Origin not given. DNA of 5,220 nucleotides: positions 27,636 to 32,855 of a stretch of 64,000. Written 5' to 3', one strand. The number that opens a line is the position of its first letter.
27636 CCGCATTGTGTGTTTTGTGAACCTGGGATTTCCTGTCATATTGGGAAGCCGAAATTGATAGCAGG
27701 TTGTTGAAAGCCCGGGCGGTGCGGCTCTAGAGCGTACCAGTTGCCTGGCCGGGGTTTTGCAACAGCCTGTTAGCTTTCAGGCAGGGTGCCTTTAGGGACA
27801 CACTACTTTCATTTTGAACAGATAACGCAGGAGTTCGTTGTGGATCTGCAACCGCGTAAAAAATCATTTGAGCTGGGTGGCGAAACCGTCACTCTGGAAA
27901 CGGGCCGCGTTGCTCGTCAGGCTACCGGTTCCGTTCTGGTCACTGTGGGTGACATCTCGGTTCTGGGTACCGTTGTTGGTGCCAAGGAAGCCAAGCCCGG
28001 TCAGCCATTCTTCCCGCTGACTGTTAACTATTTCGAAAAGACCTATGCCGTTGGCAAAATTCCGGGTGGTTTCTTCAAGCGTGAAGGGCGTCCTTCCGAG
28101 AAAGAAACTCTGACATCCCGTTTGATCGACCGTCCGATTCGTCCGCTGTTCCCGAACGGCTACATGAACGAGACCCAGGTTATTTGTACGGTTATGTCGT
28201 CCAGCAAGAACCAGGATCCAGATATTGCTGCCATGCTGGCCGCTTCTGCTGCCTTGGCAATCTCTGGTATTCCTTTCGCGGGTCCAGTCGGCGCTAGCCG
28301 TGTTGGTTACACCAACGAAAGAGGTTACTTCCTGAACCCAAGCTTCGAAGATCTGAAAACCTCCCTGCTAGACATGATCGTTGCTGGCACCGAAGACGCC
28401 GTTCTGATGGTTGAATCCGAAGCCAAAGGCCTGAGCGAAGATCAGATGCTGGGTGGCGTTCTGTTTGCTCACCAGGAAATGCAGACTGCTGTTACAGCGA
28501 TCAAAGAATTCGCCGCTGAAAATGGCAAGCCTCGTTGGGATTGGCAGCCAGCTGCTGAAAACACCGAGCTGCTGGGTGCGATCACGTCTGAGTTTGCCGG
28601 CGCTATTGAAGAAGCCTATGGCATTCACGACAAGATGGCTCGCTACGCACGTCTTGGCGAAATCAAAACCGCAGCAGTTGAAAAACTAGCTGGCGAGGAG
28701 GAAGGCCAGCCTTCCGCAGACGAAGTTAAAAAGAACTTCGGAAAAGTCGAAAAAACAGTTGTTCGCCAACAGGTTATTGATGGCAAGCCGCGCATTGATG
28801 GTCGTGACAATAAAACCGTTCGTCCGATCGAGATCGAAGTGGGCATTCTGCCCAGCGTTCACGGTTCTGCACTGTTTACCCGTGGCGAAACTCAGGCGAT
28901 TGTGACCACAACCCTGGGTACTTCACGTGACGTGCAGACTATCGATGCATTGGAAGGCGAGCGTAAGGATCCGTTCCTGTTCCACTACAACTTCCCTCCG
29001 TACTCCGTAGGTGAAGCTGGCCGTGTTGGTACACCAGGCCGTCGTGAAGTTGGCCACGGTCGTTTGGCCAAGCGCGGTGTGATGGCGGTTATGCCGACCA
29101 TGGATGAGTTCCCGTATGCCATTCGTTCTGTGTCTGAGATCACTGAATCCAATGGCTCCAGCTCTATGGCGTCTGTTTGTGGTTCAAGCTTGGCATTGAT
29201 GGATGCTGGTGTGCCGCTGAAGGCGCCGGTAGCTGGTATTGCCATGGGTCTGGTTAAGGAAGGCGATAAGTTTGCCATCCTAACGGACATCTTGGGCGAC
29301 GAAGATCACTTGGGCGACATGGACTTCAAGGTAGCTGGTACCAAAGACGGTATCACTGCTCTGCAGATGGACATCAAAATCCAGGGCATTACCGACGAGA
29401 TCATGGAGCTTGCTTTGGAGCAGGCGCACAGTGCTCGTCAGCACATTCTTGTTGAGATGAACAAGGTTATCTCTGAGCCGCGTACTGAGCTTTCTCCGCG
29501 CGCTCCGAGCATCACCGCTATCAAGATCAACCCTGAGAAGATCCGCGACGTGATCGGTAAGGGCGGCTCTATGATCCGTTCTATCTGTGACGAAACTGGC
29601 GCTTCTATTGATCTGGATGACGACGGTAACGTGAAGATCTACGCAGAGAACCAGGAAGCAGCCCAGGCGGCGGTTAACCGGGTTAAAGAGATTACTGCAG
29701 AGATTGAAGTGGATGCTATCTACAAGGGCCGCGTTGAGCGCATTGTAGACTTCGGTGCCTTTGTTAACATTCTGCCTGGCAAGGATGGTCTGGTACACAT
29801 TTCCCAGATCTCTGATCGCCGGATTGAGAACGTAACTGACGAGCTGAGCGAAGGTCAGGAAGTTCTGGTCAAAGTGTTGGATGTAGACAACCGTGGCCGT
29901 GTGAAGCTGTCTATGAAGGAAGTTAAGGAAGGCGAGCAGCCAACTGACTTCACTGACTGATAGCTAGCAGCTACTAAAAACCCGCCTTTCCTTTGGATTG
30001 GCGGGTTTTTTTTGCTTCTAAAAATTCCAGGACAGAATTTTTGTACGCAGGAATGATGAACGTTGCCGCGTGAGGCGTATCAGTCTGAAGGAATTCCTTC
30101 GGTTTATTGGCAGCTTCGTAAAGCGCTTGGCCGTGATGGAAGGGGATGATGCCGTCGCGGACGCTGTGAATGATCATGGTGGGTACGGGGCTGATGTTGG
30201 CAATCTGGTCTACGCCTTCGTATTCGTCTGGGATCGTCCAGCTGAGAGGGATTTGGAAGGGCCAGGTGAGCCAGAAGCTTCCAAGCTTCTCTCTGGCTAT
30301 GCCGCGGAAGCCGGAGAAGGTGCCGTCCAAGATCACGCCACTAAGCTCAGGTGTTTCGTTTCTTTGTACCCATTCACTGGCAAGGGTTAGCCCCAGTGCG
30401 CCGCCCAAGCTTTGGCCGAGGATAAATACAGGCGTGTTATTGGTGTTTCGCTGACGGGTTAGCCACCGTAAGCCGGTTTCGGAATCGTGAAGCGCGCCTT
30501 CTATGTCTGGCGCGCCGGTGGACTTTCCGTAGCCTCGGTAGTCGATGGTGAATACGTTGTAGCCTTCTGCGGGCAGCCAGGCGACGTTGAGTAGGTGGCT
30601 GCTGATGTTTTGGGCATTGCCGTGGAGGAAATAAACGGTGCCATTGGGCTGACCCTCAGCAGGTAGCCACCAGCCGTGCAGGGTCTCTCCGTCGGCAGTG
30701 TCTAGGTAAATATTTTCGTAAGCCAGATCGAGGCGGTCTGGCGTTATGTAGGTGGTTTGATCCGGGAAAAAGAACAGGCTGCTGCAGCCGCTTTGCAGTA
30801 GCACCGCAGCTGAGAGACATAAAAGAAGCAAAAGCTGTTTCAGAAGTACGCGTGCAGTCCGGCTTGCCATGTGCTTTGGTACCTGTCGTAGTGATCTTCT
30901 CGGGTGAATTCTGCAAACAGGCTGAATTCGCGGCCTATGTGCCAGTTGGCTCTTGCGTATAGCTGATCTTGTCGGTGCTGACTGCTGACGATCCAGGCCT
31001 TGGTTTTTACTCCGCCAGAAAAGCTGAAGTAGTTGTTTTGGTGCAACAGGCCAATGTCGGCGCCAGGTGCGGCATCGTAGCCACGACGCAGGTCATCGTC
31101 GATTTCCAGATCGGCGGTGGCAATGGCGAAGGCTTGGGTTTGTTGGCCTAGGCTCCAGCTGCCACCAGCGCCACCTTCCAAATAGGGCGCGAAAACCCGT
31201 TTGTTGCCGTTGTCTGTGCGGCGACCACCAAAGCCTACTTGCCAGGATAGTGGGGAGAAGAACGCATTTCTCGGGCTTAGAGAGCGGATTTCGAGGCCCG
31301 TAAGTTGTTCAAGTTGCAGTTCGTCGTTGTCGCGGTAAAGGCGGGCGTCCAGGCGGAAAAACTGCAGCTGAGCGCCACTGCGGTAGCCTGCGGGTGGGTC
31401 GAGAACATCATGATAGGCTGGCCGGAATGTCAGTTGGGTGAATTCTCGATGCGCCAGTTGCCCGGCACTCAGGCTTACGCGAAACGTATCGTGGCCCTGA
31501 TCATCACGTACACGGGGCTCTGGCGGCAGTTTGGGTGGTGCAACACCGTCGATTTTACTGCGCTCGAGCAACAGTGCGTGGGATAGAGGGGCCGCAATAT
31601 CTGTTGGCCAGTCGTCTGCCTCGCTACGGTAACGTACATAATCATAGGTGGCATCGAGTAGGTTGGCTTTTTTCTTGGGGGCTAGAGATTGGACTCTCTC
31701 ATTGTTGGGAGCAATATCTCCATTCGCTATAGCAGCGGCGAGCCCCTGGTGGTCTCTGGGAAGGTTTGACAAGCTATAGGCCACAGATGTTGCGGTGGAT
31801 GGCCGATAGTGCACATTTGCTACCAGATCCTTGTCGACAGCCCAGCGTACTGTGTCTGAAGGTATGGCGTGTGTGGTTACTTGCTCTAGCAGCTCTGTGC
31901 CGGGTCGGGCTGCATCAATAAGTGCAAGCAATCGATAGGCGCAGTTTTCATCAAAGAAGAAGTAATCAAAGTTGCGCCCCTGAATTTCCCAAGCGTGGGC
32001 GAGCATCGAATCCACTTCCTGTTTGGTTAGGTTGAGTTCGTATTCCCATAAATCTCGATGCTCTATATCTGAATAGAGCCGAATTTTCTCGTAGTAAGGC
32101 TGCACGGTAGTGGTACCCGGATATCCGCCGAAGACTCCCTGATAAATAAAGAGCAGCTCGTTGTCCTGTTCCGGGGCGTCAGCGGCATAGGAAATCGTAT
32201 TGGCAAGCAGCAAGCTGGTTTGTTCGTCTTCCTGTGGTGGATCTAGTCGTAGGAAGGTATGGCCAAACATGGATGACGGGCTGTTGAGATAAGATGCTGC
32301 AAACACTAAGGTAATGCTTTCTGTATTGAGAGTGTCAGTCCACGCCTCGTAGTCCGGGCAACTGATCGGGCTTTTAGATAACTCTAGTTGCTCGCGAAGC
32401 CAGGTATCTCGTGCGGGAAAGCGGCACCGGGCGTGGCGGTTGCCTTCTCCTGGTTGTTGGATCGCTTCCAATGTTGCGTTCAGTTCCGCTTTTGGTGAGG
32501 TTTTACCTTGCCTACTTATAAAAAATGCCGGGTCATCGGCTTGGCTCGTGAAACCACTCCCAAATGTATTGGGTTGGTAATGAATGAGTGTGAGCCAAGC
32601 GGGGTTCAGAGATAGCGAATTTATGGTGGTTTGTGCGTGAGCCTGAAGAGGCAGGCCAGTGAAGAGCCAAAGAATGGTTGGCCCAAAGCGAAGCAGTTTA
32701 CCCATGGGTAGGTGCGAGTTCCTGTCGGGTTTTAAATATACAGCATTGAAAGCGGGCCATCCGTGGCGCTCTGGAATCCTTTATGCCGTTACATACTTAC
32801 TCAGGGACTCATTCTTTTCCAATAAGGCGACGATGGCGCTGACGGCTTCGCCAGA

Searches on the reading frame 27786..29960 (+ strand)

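Call 77: search_protein_families(library=pfam, proteins=[window:27786-29960:+], max_evalue=0.00001)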
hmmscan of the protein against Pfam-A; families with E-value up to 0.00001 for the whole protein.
window:27786-29960:+ (724 aa): 5 families
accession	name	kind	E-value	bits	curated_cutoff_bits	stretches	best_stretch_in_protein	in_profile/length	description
PF01138.27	RNase_PH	-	4.2e-59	199.1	25.5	2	34-163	4-130/130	3' exoribonuclease family, domain 1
PF03726.19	PNPase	-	2.8e-22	79.4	24.6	1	262-341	2-81/81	Polyribonucleotide nucleotidyltransferase, RNA binding domain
PF03725.20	RNase_PH_C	-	2.7e-21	75.7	20.8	2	166-230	1-66/67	3' exoribonuclease family, domain 2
PF00575.29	S1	-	1e-18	67.9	22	1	640-711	2-74/74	S1 RNA binding domain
PF00013.35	KH_1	-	7.7e-12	45.2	21.5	1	579-634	4-65/66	KH domain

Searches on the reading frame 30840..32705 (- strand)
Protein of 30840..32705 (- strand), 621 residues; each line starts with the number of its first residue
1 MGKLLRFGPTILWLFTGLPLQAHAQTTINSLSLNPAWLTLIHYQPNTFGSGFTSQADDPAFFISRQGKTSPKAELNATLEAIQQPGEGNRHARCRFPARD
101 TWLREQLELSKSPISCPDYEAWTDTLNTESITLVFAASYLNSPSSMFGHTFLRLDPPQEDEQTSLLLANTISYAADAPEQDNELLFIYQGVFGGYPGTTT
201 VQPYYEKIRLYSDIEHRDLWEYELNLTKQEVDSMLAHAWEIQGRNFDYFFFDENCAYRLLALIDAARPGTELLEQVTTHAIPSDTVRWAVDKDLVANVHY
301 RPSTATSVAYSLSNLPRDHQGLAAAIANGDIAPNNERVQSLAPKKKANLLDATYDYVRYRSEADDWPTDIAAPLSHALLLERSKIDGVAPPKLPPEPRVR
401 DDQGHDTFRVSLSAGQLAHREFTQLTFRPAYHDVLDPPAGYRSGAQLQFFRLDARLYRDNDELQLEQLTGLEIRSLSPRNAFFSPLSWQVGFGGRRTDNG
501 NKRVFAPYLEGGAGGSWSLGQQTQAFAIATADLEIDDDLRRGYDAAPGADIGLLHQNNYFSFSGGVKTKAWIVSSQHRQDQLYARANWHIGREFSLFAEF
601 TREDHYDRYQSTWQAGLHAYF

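Call 77: search_protein_families(library=pfam, proteins=[window:30840-32705:-], max_evalue=0.00001)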
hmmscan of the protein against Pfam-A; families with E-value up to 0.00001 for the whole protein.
window:30840-32705:- (621 aa): 3 families
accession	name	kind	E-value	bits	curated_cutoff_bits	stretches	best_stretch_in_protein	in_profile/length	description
PF25222.1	DUF7840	-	8.4e-60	202.6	27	1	399-620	2-224/224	Domain of unknown function (DUF7840)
PF13387.12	Lnb_N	-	1.3e-58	197.9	22.2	1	119-288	2-171/175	Lnb N-terminal periplasmic domain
PF25225.1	DUF7843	-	5.5e-25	88.1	25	1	30-106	2-79/79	Domain of unknown function (DUF7843)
